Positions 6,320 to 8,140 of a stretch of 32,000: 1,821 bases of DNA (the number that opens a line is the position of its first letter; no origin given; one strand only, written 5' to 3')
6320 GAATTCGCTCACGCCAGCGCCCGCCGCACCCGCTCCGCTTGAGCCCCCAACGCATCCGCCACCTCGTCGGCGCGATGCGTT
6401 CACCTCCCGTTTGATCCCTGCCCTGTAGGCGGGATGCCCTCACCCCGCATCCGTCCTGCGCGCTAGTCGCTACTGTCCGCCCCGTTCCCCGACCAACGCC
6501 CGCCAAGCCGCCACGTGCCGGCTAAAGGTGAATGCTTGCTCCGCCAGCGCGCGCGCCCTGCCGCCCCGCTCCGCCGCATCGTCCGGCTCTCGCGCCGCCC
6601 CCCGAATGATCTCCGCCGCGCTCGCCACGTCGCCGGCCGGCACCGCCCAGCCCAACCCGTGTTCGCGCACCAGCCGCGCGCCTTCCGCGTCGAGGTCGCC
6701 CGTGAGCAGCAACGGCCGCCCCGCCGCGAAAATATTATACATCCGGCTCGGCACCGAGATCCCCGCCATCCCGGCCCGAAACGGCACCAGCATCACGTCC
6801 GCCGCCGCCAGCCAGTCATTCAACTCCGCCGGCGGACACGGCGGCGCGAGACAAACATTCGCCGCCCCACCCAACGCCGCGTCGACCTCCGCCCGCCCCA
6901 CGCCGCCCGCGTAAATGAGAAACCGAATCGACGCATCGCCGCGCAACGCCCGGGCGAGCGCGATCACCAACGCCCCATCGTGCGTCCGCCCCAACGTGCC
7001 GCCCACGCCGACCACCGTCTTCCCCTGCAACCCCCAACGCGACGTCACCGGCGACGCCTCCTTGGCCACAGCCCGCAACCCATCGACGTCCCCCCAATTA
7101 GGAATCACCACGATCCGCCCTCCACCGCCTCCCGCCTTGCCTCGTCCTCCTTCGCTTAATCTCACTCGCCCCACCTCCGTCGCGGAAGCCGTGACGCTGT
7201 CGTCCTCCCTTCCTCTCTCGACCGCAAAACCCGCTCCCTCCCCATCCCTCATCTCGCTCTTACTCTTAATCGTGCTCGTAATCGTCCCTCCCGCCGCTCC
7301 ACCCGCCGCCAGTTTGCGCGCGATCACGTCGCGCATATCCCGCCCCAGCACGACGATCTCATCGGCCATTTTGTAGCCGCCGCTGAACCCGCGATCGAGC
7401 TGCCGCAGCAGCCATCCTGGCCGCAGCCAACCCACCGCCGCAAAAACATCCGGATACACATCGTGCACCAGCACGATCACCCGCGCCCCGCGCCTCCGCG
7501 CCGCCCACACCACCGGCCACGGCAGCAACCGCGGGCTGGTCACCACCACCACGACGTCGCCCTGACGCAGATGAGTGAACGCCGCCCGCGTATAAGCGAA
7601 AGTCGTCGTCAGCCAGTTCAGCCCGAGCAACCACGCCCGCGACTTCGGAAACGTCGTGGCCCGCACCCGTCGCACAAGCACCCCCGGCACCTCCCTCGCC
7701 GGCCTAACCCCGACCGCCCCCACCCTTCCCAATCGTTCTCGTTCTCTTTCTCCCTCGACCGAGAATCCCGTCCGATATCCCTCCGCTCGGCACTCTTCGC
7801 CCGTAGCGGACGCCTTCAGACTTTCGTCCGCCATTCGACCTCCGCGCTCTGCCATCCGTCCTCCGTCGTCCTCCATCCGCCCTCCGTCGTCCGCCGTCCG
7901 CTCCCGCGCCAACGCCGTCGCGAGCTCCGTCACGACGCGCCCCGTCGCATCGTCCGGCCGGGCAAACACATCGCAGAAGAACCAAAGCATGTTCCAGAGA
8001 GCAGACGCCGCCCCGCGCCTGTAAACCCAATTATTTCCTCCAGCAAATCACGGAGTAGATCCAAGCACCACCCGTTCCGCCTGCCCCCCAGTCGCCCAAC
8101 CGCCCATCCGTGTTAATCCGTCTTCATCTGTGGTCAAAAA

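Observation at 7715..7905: In-frame C-rich heptad tract inside a WcaI-like GT4; an insertion-free paralog in the same window serves as control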

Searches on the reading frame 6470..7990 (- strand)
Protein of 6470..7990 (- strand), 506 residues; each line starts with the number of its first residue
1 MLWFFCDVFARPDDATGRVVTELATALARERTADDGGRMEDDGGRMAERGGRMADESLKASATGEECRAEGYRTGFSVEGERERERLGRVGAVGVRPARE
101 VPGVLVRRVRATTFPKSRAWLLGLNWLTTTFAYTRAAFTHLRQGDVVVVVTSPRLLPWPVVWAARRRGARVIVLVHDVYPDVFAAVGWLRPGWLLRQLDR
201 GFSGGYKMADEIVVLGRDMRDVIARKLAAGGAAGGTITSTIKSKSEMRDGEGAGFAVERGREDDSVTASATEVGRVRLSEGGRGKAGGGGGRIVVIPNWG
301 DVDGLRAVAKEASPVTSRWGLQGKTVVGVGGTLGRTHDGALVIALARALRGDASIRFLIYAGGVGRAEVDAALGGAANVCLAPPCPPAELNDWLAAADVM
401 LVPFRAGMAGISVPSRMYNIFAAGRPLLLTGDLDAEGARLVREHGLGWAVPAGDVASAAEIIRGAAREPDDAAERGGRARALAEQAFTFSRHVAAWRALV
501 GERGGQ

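Call 8: search_protein_families(library=pfam, proteins=[window:6470-7990:-], max_evalue=0.01)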
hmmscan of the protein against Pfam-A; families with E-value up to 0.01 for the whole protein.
window:6470-7990:- (506 aa): 4 families
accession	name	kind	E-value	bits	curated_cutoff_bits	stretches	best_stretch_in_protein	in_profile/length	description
PF13579.12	Glyco_trans_4_4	-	5.9e-08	33.6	29.7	1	96-225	32-144/158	Glycosyl transferase 4-like domain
PF13692.12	Glyco_trans_1_4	-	7e-06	26.8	27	1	343-463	22-137/142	Glycosyl transferases group 1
PF13439.12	Glyco_transf_4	-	8.2e-05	23.1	28.5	1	124-225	51-150/170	Glycosyltransferase Family 4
PF13524.12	Glyco_trans_1_2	-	0.0033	17.8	25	1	369-495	27-141/144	Glycosyl transferase-like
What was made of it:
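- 6470..7990 (-): GT4-family glycosyltransferase gene (506 aa; RefSeq WP_220160606.1, Horticoccus luteus). Pfam PF13579 scores 33.6 bits, above its cut-off, and PF13692 scores 26.8 (call 8).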

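Call 11: find_homologous_proteins(query=window:6470-7990:-, max_evalue=1e-10)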
Query window:6470-7990:- (506 aa): 66 proteins with E <= 1e-10 among 8000 candidates.
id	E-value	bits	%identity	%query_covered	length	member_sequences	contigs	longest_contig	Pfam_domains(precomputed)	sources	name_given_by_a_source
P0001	0.0e+0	1102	100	100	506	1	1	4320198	PF13579.13,PF13692.13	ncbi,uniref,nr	ncbi:glycosyltransferase family 4 protein [Horticoccus luteus]|uniref:Glycosyltransferase family 4 p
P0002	9.7e-62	227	38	44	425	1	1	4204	PF00534.27,PF13579.13,PF13524.13,PF13439.13,PF13692.13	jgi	jgi:glycosyltransferase involved in cell wall biosynthesis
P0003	1.1e-60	224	38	42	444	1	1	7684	PF00534.27,PF13579.13,PF13439.13,PF13692.13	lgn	-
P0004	1.1e-59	220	36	87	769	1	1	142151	PF00534.27,PF00953.27,PF13524.13,PF13692.13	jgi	jgi:UDP-N-acetylmuramyl pentapeptide phosphotransferase/UDP-N-acetylglucosamine-1-phosphate transfer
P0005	1.5e-59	220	41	35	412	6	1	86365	PF00534.27,PF13579.13,PF13439.13,PF13692.13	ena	-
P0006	2.0e-59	220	42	33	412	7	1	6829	PF00534.27,PF13579.13,PF13439.13,PF13692.13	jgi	jgi:glycosyltransferase involved in cell wall biosynthesis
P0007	1.2e-58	217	32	80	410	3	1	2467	PF00534.27,PF13579.13,PF13524.13,PF13439.13,PF13692.13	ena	-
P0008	9.4e-58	214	35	80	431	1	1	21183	PF00534.27,PF13579.13,PF13524.13,PF13439.13,PF13692.13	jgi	jgi:colanic acid biosynthesis glycosyl transferase WcaI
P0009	1.1e-57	214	35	43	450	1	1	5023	PF00534.27,PF13579.13,PF13439.13,PF13692.13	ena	-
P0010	2.9e-56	209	39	43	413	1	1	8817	PF00534.27,PF13579.13,PF13439.13,PF13692.13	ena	-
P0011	4.0e-56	209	34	86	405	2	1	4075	PF00534.27,PF13579.13,PF13439.13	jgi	jgi:colanic acid biosynthesis glycosyl transferase WcaI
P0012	2.3e-55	206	33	81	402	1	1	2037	PF00534.27,PF13579.13,PF13439.13,PF13692.13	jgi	jgi:glycosyltransferase involved in cell wall biosynthesis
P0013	2.4e-55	206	31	80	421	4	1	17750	PF00534.27,PF13579.13,PF13524.13,PF13692.13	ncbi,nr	ncbi:glycosyltransferase family 4 protein [Thermodesulfovibrionales bacterium]|nr:glycosyltransferas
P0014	3.7e-55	206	38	43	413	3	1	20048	PF00534.27,PF13579.13,PF13439.13,PF13692.13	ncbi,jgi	-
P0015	6.8e-55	205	36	42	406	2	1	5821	PF00534.27,PF13579.13,PF13524.13,PF13439.13,PF13692.13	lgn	-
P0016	1.8e-54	203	34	43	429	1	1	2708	PF00534.27,PF13579.13,PF13524.13,PF13439.13,PF13692.13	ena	-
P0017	3.9e-54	202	30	81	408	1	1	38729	PF00534.27,PF13579.13,PF13524.13,PF13439.13,PF13692.13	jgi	jgi:colanic acid biosynthesis glycosyl transferase WcaI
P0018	7.9e-54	201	34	41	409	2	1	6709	PF00534.27,PF13579.13,PF13439.13,PF13692.13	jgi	jgi:colanic acid biosynthesis glycosyl transferase WcaI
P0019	3.2e-53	199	33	43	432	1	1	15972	PF00534.27,PF13579.13,PF13439.13,PF13692.13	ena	-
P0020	1.1e-52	197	35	81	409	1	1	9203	PF00534.27,PF13579.13,PF13439.13,PF13692.13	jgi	jgi:glycosyltransferase involved in cell wall biosynthesis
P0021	1.8e-52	197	33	87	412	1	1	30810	PF00534.27,PF13579.13,PF13439.13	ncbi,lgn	-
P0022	3.1e-52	196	29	99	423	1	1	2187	PF00534.27,PF13579.13,PF13692.13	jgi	jgi:colanic acid biosynthesis glycosyl transferase WcaI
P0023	3.6e-52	196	34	43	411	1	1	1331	PF00534.27,PF13579.13,PF13439.13,PF13692.13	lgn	-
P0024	4.1e-52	196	36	42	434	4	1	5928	PF00534.27,PF13579.13,PF13524.13,PF13439.13,PF13692.13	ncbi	-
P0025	6.7e-52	195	30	85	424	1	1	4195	PF00534.27,PF13579.13,PF13439.13,PF13692.13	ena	-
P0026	6.8e-52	195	38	41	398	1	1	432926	PF00534.27,PF13579.13,PF13439.13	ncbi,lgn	-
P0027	7.1e-52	195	39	43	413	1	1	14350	PF00534.27,PF13579.13,PF13439.13,PF13692.13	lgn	-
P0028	7.3e-52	195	33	42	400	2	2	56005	PF00534.27,PF13579.13,PF13524.13,PF13439.13,PF13692.13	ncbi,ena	-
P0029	1.6e-51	194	34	43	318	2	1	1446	PF00534.27,PF13579.13,PF13439.13,PF13692.13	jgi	jgi:glycosyltransferase involved in cell wall biosynthesis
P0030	2.7e-51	193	33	85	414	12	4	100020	PF00534.27,PF13579.13,PF13439.13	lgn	-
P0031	2.7e-51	193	36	42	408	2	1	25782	PF00534.27,PF13579.13,PF13524.13,PF13439.13,PF13692.13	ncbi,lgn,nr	ncbi:MAG: glycosyltransferase family 4 protein [Planctomycetes bacterium]|nr:glycosyltransferase fam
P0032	3.0e-51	193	36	42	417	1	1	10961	PF00534.27,PF13579.13,PF13524.13,PF13439.13,PF13692.13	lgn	-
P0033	3.1e-51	193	30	80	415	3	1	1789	PF00534.27,PF13579.13,PF13439.13,PF13692.13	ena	-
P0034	4.3e-51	192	37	41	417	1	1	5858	PF00534.27,PF13579.13,PF13439.13,PF13692.13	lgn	-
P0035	4.5e-51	192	33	81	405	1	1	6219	PF00534.27,PF13692.13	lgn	-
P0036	5.5e-51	192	36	43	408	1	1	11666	PF00534.27,PF13579.13,PF13524.13,PF13692.13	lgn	-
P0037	1.1e-50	191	32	77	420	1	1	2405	PF00534.27,PF13579.13,PF13439.13,PF13692.13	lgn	-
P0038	2.3e-50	190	35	42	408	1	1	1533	PF00534.27,PF13579.13,PF13439.13,PF13692.13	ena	-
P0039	2.3e-50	190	26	99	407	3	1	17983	PF00534.27,PF13579.13,PF13692.13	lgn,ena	-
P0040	4.1e-50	189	44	42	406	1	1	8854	PF00534.27,PF13579.13,PF13524.13,PF13692.13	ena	-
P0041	1.1e-49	188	37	43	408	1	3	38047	PF00534.27,PF13579.13,PF13439.13,PF13692.13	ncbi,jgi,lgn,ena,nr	ncbi:MAG: glycosyltransferase family 4 protein [Acidobacteria bacterium]|nr:glycosyltransferase fami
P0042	1.5e-49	187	31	78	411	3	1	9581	PF00534.27,PF13579.13,PF13439.13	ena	-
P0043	2.8e-49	186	30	75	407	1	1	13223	PF00534.27,PF13579.13,PF13439.13,PF13692.13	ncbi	ncbi:MAG: glycosyltransferase family 4 protein [Parasphingorhabdus sp.]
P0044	3.0e-49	186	28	79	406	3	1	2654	PF00534.27,PF13439.13,PF13692.13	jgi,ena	-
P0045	5.3e-49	185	42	36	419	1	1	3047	PF00534.27,PF13579.13,PF13439.13,PF13692.13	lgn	-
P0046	8.2e-49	185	34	42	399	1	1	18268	PF00534.27,PF13579.13,PF13439.13,PF13692.13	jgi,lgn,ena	-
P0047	1.6e-48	184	37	41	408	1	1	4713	PF00534.27,PF13579.13,PF13439.13,PF13692.13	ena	-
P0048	1.9e-48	183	30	79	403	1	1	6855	PF00534.27,PF13579.13,PF13439.13,PF13692.13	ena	-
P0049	2.2e-48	183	33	43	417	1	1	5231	PF00534.27,PF13579.13,PF13439.13,PF13692.13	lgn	-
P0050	2.4e-48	183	35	43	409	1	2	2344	PF00534.27,PF13579.13,PF13524.13,PF13439.13,PF13692.13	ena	-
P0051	4.5e-48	182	36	43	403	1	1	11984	PF00534.27,PF13579.13,PF13439.13,PF13692.13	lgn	-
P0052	1.1e-46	178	29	76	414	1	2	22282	PF00534.27,PF13579.13,PF13439.13,PF13692.13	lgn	-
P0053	1.2e-46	178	36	40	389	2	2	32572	PF00534.27,PF13579.13,PF13524.13,PF13692.13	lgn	-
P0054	1.3e-45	174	35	42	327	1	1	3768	PF00534.27,PF13579.13,PF13524.13,PF13439.13,PF13692.13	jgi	jgi:glycosyltransferase involved in cell wall biosynthesis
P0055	5.0e-45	172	36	44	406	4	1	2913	PF00534.27,PF13692.13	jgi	jgi:glycosyltransferase involved in cell wall biosynthesis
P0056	6.5e-44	168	34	42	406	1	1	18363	PF00534.27,PF13579.13,PF13439.13,PF13692.13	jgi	jgi:colanic acid biosynthesis glycosyl transferase WcaI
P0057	3.3e-43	166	33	72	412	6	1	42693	PF00534.27,PF13579.13,PF13439.13,PF13692.13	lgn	-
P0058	5.3e-43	165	26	81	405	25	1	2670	PF00534.27,PF13579.13,PF13439.13,PF13692.13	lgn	-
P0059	2.4e-42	163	32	42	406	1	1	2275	PF00534.27,PF13579.13,PF13524.13,PF13439.13,PF13692.13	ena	-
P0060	6.5e-41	159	29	79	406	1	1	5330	PF00534.27,PF13439.13,PF13692.13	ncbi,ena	-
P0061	5.2e-39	152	32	41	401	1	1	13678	PF00534.27,PF13439.13,PF13692.13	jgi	jgi:colanic acid biosynthesis glycosyl transferase WcaI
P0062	4.9e-38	149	32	41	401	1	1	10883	PF00534.27,PF13439.13,PF13692.13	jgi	jgi:glycosyltransferase involved in cell wall biosynthesis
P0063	3.7e-27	113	31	77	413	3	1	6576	PF00534.27,PF13579.13,PF13439.13,PF13692.13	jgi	jgi:glycosyltransferase involved in cell wall biosynthesis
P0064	1.4e-17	82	33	40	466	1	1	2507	PF00534.27,PF13579.13,PF13524.13,PF13439.13,PF13692.13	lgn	-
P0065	4.0e-17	80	26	96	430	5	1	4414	PF00534.27,PF13579.13,PF13524.13,PF13439.13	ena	-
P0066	6.7e-15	73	30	69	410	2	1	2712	PF13579.13,PF13439.13,PF13692.13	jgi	jgi:putative colanic acid biosynthesis glycosyltransferase WcaI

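Call 22: search_solved_structures(query=window:6470-7990:-, show_alignments=2, max_evalue=0.001)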
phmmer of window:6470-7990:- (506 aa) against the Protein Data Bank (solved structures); distinct sequences matched with E-value up to 0.001: 0.
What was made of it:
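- Tried and rejected: A PDB sequence search with the GT4 gave no hit at E 1e-3 (call 22).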
